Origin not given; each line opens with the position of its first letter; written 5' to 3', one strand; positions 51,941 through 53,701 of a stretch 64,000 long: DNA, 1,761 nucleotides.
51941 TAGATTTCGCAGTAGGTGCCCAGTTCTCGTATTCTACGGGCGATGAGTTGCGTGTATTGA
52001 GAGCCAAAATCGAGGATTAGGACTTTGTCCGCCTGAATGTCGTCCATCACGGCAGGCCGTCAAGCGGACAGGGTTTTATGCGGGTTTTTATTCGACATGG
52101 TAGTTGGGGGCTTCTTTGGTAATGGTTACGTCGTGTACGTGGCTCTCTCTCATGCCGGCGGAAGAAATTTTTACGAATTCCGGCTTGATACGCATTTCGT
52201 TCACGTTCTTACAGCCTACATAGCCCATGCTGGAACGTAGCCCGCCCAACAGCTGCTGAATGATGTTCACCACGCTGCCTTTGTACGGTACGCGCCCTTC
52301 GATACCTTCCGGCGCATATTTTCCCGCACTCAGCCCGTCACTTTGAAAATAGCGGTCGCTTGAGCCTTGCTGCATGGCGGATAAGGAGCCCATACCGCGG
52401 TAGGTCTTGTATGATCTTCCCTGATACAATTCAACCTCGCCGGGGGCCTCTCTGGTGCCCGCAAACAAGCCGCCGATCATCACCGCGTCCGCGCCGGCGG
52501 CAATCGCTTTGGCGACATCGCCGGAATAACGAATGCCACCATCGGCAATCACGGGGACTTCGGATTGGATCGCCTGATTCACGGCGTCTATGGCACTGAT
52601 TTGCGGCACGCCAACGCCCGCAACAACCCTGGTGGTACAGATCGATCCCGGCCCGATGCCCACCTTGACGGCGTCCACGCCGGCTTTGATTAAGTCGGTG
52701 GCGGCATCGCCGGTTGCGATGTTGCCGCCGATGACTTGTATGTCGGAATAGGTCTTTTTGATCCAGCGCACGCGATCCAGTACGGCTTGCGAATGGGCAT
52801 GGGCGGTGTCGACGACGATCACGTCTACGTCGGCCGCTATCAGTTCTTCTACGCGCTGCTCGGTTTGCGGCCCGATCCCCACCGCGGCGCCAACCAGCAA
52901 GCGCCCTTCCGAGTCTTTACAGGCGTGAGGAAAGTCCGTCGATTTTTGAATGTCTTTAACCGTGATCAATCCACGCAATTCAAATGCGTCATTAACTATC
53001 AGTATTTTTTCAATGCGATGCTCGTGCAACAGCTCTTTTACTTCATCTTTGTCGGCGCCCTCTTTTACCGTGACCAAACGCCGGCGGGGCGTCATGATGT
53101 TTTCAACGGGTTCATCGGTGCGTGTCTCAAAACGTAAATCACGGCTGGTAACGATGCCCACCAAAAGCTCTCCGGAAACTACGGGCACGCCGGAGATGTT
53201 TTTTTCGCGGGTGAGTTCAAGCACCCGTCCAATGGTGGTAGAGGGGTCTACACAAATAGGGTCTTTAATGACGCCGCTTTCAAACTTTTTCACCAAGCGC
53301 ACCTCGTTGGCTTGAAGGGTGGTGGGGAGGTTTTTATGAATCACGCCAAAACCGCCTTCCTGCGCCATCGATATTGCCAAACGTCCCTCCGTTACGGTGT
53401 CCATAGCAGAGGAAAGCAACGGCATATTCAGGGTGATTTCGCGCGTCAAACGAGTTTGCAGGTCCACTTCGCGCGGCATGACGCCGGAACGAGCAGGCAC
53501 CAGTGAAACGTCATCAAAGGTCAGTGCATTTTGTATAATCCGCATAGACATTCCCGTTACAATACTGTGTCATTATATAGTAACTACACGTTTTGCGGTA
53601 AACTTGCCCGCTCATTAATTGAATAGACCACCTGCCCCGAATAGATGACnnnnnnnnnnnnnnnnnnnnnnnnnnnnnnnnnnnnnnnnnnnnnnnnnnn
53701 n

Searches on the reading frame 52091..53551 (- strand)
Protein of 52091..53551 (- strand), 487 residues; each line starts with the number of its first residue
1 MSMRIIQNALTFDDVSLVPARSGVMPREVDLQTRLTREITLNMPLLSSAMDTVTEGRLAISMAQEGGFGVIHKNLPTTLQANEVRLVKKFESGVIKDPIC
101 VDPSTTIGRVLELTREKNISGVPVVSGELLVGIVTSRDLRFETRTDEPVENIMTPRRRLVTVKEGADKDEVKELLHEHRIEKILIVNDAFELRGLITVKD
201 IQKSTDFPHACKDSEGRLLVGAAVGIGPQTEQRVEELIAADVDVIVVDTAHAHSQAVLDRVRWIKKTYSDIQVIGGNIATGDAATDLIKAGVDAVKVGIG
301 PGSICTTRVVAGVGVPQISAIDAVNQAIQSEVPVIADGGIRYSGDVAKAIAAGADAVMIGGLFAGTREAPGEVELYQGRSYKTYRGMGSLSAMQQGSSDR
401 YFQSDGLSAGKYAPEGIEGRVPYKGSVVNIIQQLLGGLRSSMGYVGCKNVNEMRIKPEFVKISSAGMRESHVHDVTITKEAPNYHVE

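Call 37: find_homologous_proteins(query=window:52091-53551:-)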
Query window:52091-53551:- (487 aa): 8000 proteins with E <= 0.001 among 8000 candidates; the best 120 are listed.
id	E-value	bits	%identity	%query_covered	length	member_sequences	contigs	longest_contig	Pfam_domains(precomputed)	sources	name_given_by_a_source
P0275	0.0e+0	1037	98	100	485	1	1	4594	PF01070.25,PF00478.32,PF03060.22,PF00571.34,PF01645.24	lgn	-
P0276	3.0e-296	1001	94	100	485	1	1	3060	PF01070.25,PF00478.32,PF03060.22,PF00571.34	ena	-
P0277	5.4e-279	944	87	100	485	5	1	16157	PF01070.25,PF00478.32,PF03060.22,PF00571.34,PF01645.24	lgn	-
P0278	5.2e-278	940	88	100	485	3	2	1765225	PF01070.25,PF00478.32,PF03060.22,PF00571.34,PF01645.24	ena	-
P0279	8.6e-269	910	85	100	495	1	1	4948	PF01070.25,PF00478.32,PF03060.22,PF01180.28,PF00977.28,PF00571.34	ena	-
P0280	3.1e-268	908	84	100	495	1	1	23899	PF01070.25,PF00478.32,PF03060.22,PF01180.28,PF00571.34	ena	-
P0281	5.1e-268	908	84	100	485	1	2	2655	PF01070.25,PF00478.32,PF03060.22,PF01180.28,PF00571.34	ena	-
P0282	4.6e-267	904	85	100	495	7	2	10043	PF01070.25,PF00478.32,PF03060.22,PF01180.28,PF00571.34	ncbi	-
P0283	3.7e-266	901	84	100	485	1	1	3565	PF01070.25,PF00478.32,PF03060.22,PF00571.34,PF01645.24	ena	-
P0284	3.2e-265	898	85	100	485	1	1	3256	PF01070.25,PF00478.32,PF03060.22,PF01180.28,PF00977.28,PF00571.34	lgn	-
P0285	6.6e-265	897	84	100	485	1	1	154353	PF01070.25,PF00478.32,PF03060.22,PF00571.34,PF01645.24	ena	-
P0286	8.6e-265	897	84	100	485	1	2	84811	PF01070.25,PF00478.32,PF03060.22,PF00571.34,PF01645.24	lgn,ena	-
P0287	1.4e-264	896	84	100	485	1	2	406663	PF01070.25,PF00478.32,PF03060.22,PF00571.34,PF01645.24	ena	-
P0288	7.4e-264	894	84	100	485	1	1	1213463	PF01070.25,PF00478.32,PF03060.22,PF00571.34,PF01645.24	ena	-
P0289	8.0e-264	894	83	100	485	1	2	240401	PF01070.25,PF00478.32,PF03060.22,PF00571.34,PF01645.24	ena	-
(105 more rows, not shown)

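Call 39: find_encoding_contigs(protein=P0275, flank=6000, max_places=3)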
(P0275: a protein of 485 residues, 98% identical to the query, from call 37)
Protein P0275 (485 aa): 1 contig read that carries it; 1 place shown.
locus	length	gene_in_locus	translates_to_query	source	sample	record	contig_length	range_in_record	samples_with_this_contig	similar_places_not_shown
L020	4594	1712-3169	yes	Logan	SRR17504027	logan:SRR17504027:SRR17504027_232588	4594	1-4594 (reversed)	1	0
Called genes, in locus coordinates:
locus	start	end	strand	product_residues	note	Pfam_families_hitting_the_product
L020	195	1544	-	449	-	PF13742:tRNA_anti_2, PF01336:tRNA_anti-codon, PF02601:Exonuc_VII_L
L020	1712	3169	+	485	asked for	PF00478:IMPDH, PF00571:CBS, PF03060:NMO, PF01070:FMN_dh, PF01645:Glu_synthase (weak)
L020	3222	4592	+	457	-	?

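Call 40: find_encoding_contigs(protein=P0278, flank=6000, max_places=3)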
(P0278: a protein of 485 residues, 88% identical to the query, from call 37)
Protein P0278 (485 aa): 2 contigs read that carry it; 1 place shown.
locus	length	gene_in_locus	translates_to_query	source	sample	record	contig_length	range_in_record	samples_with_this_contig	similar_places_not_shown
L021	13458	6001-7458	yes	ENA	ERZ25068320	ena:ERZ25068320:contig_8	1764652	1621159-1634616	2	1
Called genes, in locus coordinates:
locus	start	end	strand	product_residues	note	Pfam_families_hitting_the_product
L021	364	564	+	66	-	-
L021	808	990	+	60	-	PF06902:Fer4_19, PF13370:Fer4_13 (weak)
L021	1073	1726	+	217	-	PF13417:GST_N_3 (weak)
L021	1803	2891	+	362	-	PF00111:Fer2, PF00970:FAD_binding_6 (weak), PF00175:NAD_binding_1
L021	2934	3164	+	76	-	-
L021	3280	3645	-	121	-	PF21157:DksA_N, PF01258:zf-dskA_traR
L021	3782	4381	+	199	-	-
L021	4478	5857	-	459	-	PF13742:tRNA_anti_2, PF01336:tRNA_anti-codon, PF02601:Exonuc_VII_L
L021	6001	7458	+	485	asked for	PF00478:IMPDH, PF00571:CBS, PF03060:NMO, PF01070:FMN_dh, PF01645:Glu_synthase (weak)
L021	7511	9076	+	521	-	PF00117:GATase, PF07722:Peptidase_C26, PF02540:NAD_synthase (weak), PF03054:tRNA_Me_trans (faint), PF00958:GMP_synt_C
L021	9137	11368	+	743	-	PF01555:N6_N4_Mtase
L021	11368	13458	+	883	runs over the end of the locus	PF04851:ResIII, PF19778:RE_endonuc (weak)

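Call 41: find_encoding_contigs(protein=P0277, flank=6000, max_places=3)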
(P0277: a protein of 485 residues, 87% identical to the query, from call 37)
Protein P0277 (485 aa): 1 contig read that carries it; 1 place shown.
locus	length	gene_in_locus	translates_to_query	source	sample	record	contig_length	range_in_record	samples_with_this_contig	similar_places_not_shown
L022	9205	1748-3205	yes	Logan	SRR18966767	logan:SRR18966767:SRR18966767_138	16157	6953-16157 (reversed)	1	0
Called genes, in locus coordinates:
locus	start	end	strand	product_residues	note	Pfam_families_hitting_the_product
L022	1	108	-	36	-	?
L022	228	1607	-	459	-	PF13742:tRNA_anti_2, PF01336:tRNA_anti-codon, PF02601:Exonuc_VII_L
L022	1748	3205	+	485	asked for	PF00478:IMPDH, PF00571:CBS, PF03060:NMO, PF01070:FMN_dh, PF01645:Glu_synthase (weak)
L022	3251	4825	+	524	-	PF00117:GATase, PF07722:Peptidase_C26, PF02540:NAD_synthase (weak), PF00958:GMP_synt_C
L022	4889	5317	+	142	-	PF00383:dCMP_cyt_deam_1, PF14437:MafB19-deam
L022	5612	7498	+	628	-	PF00501:AMP-binding, PF23562:AMP-binding_C_3 (weak)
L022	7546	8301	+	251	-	PF00005:ABC_tran, PF12399:BCA_ABC_TP_C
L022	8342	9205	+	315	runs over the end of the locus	PF02653:BPD_transp_2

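Call 54: search_protein_families(library=pfam, proteins=[L021:3280-4359:-], max_evalue=10)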
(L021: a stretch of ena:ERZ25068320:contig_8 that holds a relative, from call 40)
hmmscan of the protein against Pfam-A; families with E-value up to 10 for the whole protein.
L021:3280-4359:- (359 aa): 3 families
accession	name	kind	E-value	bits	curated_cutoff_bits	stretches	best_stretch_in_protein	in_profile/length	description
PF21157.2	DksA_N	-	7.4e-30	103.5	27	1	243-313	1-71/71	DnaK suppressor protein DksA, N-terminal domain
PF01258.23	zf-dskA_traR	-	3e-10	40.4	24.9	1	318-347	3-32/36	Prokaryotic dksA/traR C4-type zinc finger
PF22289.1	DmmA-like_C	-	0.33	11.4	27.4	0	340-356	2-18/44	Dimethylamine monooxygenase subunit DmmA-like, C-terminal domain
